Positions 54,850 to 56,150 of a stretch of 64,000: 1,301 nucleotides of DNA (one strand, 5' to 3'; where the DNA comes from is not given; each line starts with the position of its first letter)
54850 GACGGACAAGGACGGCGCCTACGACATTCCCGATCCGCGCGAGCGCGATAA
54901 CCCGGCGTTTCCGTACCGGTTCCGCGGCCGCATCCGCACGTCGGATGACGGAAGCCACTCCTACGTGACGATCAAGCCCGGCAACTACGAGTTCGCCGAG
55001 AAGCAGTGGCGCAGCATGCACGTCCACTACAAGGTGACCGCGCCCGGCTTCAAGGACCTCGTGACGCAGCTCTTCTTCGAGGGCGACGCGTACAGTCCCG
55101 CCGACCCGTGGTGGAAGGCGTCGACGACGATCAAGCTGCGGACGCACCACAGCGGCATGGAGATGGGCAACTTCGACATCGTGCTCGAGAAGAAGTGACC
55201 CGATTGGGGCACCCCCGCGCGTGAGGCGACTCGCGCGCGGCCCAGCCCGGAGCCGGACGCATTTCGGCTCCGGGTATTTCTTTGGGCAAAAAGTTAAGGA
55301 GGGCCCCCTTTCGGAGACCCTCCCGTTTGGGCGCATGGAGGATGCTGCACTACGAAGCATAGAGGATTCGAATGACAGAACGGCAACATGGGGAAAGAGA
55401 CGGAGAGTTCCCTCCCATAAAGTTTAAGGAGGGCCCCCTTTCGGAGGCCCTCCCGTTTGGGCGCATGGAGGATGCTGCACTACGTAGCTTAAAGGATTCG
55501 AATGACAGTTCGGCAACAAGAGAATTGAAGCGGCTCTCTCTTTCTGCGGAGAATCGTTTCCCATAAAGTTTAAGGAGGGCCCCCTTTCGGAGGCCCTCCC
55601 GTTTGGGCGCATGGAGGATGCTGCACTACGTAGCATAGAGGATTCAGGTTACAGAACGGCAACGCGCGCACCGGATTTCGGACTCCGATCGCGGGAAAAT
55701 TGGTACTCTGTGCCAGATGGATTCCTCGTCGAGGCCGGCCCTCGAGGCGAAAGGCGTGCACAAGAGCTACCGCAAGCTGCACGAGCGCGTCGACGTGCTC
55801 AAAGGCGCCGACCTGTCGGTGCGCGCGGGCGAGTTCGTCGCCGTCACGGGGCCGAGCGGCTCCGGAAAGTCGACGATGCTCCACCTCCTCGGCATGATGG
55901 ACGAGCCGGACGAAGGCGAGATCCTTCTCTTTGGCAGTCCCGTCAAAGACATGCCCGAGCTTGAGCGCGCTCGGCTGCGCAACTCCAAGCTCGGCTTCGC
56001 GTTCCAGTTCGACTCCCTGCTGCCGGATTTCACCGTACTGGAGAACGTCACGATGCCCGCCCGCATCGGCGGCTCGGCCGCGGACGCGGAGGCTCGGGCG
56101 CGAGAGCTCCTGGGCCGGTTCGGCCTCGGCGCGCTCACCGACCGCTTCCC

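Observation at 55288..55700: Triplicated ~100-nt structured element immediately upstream of lolD: candidate tandem sRNA or regulatory array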

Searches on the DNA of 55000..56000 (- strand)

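Call 4: search_rna_families(source=window, start=55000, end=56000, threshold=evalue, max_evalue=10, show_alignments=5)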
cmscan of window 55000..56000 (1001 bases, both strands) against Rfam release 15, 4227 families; matches with E-value up to 10: 8.
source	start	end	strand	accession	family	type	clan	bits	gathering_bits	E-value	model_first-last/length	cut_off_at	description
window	55170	55337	-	RF01752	psaA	Cis-reg;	-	19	50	0.057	1-197/197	no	psaA RNA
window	55243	55278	-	RF03364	mir-427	Gene; miRNA;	-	16.1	70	6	1-69/69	no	mir-427 microRNA precursor family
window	55149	55283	+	RF02870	ncS035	Gene; sRNA;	-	15.2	79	0.74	1-168/168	no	Burkholderia sRNA 35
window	55214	55283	+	RF02837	anti-hemB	Gene; sRNA;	-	14.9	49.5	1.5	1-81/81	no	Burkholderia RNA 7 (anti-hemB)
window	55157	55283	+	RF02566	Ms1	Gene; sRNA;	-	14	162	0.41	1-304/304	no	Mycobacterium smegmatis small RNA 1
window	55407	55451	+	RF00519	suhB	Gene; sRNA;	CL00108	13.9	41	6.9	21-62/77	no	Makes More Granules Regulator RNA (mmgR)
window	55556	55600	-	RF01716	PhotoRC-I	Cis-reg;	-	11.5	45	6.2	1-44/44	no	PhotoRC-I RNA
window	55417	55454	-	RF01716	PhotoRC-I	Cis-reg;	-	11.2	45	7.5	1-44/44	no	PhotoRC-I RNA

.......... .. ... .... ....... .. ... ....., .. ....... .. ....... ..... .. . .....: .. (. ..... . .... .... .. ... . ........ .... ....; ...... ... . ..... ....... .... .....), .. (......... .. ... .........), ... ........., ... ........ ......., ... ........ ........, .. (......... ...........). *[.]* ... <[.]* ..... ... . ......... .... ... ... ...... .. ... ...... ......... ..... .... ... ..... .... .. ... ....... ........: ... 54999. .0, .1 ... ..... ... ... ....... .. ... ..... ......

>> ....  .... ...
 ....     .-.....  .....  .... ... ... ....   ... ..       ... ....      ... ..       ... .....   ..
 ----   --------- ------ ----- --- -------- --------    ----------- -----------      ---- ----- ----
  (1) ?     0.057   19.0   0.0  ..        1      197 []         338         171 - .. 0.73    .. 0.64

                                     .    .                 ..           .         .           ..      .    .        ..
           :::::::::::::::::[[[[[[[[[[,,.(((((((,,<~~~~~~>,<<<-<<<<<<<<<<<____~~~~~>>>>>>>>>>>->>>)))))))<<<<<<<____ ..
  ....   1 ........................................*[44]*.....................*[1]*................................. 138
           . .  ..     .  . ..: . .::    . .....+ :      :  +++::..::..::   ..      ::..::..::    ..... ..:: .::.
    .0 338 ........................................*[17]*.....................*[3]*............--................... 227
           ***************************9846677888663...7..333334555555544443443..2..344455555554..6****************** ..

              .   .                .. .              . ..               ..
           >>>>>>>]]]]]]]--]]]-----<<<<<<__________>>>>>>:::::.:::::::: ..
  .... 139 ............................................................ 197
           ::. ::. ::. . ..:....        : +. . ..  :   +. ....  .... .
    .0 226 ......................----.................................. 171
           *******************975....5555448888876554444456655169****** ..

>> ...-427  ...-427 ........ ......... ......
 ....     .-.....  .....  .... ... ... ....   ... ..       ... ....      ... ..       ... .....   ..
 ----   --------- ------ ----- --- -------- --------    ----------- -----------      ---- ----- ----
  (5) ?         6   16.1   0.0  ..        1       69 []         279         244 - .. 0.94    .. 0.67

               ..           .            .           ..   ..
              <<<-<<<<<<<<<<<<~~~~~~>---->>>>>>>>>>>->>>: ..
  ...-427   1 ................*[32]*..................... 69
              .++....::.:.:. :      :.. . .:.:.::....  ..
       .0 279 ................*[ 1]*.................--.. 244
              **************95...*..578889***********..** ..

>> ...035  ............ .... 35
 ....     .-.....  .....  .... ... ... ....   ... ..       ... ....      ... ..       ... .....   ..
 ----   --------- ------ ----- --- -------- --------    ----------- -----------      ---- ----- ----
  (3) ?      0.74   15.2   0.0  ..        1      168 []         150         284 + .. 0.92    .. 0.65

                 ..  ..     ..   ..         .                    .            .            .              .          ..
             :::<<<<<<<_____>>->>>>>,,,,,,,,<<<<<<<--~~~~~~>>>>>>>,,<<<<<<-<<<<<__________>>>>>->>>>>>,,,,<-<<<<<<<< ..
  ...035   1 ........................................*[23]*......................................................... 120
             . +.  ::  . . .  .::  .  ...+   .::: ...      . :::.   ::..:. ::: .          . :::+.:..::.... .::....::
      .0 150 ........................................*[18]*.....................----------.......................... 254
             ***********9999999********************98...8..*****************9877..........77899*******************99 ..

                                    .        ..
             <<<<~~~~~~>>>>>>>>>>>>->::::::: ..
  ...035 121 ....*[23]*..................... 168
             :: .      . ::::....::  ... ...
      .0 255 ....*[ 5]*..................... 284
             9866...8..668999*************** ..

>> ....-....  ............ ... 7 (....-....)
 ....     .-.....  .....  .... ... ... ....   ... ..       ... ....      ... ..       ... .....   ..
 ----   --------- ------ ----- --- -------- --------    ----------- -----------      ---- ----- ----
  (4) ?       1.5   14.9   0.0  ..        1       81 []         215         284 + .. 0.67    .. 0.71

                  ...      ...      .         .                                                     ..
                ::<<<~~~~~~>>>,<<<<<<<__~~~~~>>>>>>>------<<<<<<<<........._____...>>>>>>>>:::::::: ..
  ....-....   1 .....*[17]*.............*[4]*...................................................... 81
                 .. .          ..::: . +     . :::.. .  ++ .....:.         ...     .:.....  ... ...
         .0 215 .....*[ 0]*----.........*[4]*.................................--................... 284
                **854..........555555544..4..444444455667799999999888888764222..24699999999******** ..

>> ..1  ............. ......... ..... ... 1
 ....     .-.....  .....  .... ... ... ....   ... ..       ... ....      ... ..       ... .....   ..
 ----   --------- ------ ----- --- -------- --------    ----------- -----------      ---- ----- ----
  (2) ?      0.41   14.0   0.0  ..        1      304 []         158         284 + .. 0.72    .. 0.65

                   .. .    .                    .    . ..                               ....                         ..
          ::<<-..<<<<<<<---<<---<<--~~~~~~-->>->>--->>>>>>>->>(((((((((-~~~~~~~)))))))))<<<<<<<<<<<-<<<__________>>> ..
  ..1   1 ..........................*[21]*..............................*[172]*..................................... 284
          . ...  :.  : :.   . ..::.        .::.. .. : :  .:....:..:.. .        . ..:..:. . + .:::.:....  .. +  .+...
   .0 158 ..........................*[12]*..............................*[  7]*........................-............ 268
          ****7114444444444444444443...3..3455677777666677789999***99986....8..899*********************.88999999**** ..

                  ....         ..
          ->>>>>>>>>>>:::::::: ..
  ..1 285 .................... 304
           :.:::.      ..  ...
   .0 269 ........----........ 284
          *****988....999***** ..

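Call 37: build_rna_model(alignment_id=A3, structure=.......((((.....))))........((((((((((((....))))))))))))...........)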
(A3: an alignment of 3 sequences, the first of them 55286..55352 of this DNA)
Model R1 built from alignment A3 (3 sequences, 67 columns); structure: as given.
model positions 67; base pairs 16; branch points 1; effective number of sequences 1.48; information 0.838 bits per position. Calibrated on 0.2 Mb of random sequence (short: E-values are rough).
structure used (alignment columns):
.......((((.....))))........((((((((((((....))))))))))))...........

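Call 38: search_with_rna_model(model_id=R1, sources=[window, L001, L002, L006, L035, L036, L037, L038, L039, L040, L041, L042], max_evalue=10, show_alignments=6)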
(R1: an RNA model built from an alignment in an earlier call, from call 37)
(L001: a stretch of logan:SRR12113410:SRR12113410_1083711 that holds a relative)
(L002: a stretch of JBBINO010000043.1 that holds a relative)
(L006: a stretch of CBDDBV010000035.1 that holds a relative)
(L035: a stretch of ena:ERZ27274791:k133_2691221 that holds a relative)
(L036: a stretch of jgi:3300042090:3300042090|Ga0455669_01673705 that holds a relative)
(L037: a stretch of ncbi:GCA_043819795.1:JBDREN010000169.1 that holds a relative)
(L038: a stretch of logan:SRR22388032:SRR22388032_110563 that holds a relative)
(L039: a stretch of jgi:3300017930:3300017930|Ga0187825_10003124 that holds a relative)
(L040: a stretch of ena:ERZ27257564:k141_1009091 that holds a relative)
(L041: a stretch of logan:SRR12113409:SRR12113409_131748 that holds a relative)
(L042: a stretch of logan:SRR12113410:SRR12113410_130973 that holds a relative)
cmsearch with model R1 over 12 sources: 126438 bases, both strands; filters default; matches with E-value up to 10: 15.
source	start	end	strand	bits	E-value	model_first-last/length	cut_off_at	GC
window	55416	55482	-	101.6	1.9e-25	1-67/67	no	0.58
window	55562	55628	-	101.6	1.9e-25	1-67/67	no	0.58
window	55286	55352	-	96.6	4.5e-24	1-67/67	no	0.58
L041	3549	3610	-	82.8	3.1e-20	6-67/67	5'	0.6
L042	3548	3609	-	82.8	3.1e-20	6-67/67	5'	0.6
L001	1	24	-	30.9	8.2e-06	1-24/67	3'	0.62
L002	6273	6324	-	14.6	0.29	1-67/67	no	0.65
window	55428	55453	+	14.6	0.29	30-55/67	no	0.77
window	55574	55599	+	14.6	0.29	30-55/67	no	0.77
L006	6226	6273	+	12.2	1.3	1-67/67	no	0.6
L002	6717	6729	-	10.4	4.2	8-20/67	no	0.62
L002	2385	2407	+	10.3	4.4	31-54/67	no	0.83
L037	1998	2019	+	9.9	5.8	32-53/67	no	0.73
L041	3561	3586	+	9.4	7.9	30-55/67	no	0.73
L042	3560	3585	+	9.4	7.9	30-55/67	no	0.73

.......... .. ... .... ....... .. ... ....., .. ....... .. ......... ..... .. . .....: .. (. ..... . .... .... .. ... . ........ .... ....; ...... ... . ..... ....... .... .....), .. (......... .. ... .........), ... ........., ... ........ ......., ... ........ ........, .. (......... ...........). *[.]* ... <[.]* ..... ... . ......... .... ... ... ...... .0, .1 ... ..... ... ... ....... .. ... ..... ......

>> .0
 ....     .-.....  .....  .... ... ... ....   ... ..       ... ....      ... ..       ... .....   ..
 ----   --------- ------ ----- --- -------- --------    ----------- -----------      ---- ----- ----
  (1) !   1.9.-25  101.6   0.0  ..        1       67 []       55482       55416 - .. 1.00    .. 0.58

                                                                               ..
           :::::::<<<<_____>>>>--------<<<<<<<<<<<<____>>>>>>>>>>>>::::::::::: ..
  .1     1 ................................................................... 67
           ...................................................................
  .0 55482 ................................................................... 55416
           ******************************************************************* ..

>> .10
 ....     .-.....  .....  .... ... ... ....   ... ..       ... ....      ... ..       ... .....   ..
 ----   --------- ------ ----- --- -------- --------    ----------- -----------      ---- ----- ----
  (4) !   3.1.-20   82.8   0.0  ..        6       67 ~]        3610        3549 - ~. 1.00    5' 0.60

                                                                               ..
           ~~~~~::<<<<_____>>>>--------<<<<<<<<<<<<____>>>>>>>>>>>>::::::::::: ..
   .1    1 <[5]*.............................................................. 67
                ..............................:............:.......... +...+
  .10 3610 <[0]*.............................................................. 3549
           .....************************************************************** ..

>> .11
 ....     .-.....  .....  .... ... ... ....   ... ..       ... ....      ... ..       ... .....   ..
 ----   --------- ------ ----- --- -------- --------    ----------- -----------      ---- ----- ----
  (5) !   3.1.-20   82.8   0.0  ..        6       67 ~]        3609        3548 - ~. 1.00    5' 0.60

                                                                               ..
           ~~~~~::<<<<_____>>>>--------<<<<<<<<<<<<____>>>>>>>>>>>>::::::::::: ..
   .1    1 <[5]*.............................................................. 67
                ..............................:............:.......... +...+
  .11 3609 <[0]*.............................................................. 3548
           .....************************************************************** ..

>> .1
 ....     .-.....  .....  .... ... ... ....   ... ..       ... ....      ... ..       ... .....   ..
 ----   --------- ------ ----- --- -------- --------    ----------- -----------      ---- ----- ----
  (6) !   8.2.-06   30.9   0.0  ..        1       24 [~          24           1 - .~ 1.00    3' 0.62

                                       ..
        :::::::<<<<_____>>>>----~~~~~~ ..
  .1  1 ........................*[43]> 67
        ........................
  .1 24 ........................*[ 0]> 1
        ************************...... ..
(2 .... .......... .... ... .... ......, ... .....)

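Call 46: search_dna_similar(query=window:55276-55716:+, collection=plasmids, mode=distant, max_evalue=0.01, max_rows=10)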
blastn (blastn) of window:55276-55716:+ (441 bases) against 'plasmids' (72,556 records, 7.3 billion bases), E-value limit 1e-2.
No match.

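Call 47: search_dna_similar(query=window:55276-55716:+, collection=phages, mode=distant, max_evalue=0.01, max_rows=10)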
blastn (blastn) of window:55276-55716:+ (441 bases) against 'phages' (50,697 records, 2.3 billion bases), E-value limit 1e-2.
No match.

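Call 57: search_with_rna_model(model_id=R1, sources=[L043, L044, L045], max_evalue=10)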
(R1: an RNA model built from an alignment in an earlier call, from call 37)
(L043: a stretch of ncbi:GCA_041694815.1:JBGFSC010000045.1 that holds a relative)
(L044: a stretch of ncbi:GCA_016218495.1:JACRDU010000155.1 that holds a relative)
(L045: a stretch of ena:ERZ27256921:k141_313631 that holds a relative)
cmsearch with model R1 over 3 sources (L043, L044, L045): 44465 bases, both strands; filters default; matches with E-value up to 10: 1.
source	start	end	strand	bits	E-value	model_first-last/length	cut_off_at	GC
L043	15235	15290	+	12.8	0.32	1-67/67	no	0.5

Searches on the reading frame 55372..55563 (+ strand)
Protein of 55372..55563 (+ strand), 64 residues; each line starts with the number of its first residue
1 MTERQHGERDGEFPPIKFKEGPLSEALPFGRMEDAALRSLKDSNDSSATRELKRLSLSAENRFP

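Call 72: search_protein_representatives(protein=window:55372-55563:+)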
Query: 64 residues. Proteins with E-value up to 0.001 (for the whole library): 0; up to 1e-10: 0; up to 1e-30: 0. The best 0 are listed.
